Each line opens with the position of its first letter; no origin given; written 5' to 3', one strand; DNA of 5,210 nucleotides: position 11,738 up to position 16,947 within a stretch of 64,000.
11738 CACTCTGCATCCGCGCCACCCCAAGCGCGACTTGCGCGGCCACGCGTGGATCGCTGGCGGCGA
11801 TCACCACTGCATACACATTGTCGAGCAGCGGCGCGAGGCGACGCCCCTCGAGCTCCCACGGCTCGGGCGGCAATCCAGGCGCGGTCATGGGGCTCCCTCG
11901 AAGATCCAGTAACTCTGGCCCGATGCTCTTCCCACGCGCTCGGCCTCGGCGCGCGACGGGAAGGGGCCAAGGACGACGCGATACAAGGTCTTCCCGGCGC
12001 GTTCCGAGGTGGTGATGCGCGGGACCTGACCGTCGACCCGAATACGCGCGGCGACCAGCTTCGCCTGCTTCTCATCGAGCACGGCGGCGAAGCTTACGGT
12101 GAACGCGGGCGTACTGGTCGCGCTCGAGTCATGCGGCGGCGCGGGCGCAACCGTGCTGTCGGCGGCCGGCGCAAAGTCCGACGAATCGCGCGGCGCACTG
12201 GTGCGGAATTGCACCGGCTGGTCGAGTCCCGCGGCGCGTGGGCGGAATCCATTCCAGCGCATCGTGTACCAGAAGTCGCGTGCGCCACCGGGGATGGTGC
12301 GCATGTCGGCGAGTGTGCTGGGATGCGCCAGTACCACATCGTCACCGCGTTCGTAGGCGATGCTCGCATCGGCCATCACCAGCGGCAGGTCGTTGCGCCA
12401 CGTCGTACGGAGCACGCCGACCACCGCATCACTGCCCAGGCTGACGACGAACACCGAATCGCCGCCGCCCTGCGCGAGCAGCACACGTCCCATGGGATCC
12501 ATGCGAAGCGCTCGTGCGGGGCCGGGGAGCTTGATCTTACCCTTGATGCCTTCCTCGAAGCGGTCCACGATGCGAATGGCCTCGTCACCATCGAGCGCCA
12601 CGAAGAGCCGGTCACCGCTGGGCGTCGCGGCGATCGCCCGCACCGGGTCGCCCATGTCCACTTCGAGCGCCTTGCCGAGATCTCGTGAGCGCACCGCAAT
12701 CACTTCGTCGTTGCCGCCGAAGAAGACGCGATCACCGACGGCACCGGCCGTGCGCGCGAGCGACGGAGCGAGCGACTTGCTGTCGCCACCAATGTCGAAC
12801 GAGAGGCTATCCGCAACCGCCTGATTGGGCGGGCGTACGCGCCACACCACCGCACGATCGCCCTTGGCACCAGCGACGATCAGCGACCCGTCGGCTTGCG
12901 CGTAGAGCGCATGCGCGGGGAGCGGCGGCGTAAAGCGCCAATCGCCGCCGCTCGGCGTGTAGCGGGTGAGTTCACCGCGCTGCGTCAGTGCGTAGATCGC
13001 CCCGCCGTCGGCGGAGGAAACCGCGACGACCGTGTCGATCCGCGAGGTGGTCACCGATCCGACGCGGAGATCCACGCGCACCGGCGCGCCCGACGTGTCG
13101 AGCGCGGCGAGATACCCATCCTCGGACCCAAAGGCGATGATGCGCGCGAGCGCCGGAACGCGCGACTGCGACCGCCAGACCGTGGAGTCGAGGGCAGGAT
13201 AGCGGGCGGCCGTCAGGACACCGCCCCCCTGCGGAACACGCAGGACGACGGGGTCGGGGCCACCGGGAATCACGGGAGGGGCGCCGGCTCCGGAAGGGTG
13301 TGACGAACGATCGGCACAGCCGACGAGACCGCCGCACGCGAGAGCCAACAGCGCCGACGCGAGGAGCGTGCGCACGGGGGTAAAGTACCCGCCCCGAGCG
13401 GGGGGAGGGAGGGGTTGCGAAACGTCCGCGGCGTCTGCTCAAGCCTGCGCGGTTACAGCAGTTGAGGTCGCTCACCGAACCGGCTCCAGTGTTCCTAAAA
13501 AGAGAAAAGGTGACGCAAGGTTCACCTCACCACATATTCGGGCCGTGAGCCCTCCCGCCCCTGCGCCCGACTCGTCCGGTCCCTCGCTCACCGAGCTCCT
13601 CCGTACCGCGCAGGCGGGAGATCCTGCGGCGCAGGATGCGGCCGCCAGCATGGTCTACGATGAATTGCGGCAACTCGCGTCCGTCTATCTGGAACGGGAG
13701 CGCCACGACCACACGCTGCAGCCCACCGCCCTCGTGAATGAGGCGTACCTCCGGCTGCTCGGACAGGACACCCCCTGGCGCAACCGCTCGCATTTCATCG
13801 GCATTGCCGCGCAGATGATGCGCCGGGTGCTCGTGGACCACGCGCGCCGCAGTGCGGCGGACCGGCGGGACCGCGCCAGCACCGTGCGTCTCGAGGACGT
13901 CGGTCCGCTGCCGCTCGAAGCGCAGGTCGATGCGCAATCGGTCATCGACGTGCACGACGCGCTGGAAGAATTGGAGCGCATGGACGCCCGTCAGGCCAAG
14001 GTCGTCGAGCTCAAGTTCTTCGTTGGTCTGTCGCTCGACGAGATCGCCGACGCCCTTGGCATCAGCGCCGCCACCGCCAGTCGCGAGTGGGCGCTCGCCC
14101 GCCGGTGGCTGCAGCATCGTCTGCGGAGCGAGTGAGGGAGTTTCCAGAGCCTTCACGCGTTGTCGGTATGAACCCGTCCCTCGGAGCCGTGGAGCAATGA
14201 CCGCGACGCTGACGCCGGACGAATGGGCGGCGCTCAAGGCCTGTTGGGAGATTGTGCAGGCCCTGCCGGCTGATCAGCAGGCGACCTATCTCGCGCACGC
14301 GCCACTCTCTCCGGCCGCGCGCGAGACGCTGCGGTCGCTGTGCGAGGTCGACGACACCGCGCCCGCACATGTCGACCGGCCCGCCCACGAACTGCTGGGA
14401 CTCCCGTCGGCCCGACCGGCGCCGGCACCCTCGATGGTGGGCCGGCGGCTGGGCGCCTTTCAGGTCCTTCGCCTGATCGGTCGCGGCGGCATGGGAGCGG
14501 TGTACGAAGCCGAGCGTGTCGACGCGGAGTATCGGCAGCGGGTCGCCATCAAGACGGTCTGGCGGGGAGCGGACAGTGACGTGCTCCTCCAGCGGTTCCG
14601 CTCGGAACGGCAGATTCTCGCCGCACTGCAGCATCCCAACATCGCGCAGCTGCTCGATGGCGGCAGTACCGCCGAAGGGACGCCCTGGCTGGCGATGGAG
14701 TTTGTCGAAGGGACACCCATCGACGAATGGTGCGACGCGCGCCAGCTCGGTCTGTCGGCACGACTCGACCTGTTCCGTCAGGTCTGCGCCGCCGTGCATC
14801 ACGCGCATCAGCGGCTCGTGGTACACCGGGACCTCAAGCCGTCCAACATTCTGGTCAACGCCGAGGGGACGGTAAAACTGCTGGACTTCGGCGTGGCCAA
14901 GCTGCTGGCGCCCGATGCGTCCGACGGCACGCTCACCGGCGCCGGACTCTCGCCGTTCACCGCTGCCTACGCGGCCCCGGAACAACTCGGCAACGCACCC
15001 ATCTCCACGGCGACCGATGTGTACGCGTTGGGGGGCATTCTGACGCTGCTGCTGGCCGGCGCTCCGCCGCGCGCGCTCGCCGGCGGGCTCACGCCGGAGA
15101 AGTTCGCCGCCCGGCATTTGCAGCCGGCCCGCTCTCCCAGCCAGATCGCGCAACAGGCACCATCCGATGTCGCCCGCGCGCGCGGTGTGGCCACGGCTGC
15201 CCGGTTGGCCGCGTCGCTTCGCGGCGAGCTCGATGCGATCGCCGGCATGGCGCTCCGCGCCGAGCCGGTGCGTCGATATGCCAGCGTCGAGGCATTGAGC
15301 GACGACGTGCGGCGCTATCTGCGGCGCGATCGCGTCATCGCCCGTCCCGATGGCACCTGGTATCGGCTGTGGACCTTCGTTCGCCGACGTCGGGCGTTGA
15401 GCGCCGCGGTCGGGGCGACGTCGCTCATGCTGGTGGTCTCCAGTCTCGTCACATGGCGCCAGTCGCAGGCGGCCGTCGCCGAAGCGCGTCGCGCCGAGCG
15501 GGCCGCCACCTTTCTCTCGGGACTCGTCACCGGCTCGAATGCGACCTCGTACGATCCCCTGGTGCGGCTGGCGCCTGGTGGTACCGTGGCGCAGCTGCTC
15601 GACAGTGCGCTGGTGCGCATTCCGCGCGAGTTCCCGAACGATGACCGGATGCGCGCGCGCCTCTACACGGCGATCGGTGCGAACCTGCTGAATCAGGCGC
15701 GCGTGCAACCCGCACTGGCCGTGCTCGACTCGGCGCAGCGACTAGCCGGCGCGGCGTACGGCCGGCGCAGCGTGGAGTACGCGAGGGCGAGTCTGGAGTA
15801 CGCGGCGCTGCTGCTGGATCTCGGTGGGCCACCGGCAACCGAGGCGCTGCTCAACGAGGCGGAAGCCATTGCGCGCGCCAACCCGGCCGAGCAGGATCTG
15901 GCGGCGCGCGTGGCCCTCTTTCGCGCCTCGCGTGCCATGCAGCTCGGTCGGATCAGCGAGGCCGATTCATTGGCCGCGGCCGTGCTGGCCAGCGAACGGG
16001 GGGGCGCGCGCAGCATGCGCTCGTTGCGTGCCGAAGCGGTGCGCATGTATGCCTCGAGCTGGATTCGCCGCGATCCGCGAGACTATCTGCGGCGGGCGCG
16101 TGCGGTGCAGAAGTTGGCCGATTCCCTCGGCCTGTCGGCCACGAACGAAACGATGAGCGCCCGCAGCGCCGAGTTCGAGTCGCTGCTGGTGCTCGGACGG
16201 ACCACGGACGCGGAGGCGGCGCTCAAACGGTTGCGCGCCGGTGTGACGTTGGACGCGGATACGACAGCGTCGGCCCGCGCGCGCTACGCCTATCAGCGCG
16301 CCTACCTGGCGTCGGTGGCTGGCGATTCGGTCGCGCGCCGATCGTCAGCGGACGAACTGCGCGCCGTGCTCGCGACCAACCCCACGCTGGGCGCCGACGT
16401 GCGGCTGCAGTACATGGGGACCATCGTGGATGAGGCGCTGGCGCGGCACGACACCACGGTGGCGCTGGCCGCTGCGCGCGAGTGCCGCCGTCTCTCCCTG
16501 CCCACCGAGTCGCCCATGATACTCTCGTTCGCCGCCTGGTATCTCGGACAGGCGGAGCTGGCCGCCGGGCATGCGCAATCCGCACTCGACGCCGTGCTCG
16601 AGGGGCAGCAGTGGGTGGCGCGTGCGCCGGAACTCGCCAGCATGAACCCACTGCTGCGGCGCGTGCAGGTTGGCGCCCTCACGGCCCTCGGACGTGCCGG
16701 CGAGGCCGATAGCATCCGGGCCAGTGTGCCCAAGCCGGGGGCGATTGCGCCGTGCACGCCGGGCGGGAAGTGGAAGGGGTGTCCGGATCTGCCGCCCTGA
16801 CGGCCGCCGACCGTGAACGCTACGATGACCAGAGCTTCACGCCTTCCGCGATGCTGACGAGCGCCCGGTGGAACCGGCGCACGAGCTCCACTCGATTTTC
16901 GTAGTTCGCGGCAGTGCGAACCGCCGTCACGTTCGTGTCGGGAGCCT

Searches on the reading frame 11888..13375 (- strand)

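Call 14: search_protein_families(library=pfam, proteins=[window:11888-13375:-], max_evalue=0.001)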
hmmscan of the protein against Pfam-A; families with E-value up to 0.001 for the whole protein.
window:11888-13375:- (496 aa): 1 family
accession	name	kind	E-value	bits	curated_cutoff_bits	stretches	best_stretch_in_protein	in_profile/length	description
PF05036.18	SPOR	-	2.4e-09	37.8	21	1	424-481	4-60/76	SPOR domain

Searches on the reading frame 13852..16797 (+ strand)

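Call 14: search_protein_families(library=pfam, proteins=[window:13852-16797:+], max_evalue=0.001)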
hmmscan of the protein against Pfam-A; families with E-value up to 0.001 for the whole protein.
window:13852-16797:+ (982 aa): 5 families
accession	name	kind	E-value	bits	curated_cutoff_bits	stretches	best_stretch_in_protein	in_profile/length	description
PF00069.31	Pkinase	-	1e-39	136.9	31.7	1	203-408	1-198/263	Protein kinase domain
PF07714.23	PK_Tyr_Ser-Thr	-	7.6e-29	101.2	23.1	1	205-398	3-195/258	Protein tyrosine and serine/threonine kinase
PF03109.22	ABC1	-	3.9e-07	29.9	22.9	1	279-355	144-220/244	ABC1 atypical kinase-like domain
PF06293.20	Kdo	-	0.00072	19.5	21.3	0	281-347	95-167/207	Lipopolysaccharide kinase (Kdo/WaaP) family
PF01636.29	APH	-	0.00086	19.6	23.2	0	314-349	161-197/239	Phosphotransferase enzyme family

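Call 29: search_protein_families(library=ncbifam, proteins=[window:13852-16797:+], max_evalue=0.01)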
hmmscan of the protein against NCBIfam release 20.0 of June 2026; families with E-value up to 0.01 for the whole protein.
window:13852-16797:+ (982 aa): 19 families
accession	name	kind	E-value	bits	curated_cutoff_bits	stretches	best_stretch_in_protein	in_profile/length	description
NF033483.0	PknB_PASTA_kin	equivalog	1.7e-53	182.5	450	1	203-495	9-274/563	Stk1 family PASTA domain-containing Ser/Thr kinase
NF052427.1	StpK7MSMEG_1200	equivalog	2.9e-38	131.7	900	1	197-549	3-330/601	serine/threonine protein kinase StpK7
NF047741.1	antiphage_MADS6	equivalog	8.3e-37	127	460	2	297-412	294-403/612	methylation-associated defense system protein kinase MAD6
TIGR03903.1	TOMM_kin_cyc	equivalog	9.4e-33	113.2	705.75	1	228-426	3-205/1267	TOMM system kinase/cyclase fusion protein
NF009651.0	PRK13184.1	equivalog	3e-27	95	839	1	201-491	2-292/932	serine/threonine-protein kinase PknD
NF038150.1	lanthi_synth_IV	equivalog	1.1e-26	93.5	650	1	186-563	177-563/851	class IV lanthionine synthetase LanL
NF033442.0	BREX_PglW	equivalog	6.9e-24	83.7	990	1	195-453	198-474/1391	BREX system serine/threonine kinase PglW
NF053615.1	SerThrKinAfsKStmc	equivalog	2.2e-21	76.3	1300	1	198-406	10-212/809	protein serine/threonine kinase AfsK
NF038151.1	lanthi_synth_III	equivalog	1.9e-15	56.4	575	1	242-562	263-570/833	class III lanthionine synthetase LanKC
NF043056.1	T4SS_LegK1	equivalog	2.3e-10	39.7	550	1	297-400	183-283/516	Dot/Icm T4SS effector kinase LegK1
NF011463.0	PRK14879.1-4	equivalog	6.4e-08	32.3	188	1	206-351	20-162/237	Kae1-associated kinase Bud32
TIGR03724.2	arch_bud32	equivalog_domain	1.7e-07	30.9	125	1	277-351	67-133/193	KEOPS complex kinase/ATPase Bud32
NF011464.0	PRK14879.1-7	equivalog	2.1e-07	30.9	246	1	280-351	83-151/221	Kae1-associated kinase Bud32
TIGR01982.1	UbiB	equivalog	1.5e-05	23.7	487.55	1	280-350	234-304/436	2-polyprenylphenol 6-hydroxylase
NF007174.0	PRK09605.1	equivalog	1.9e-05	23.4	447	1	228-351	362-475/535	bifunctional N(6)-L-threonylcarbamoyladenine synthase/serine/threonine protein kinase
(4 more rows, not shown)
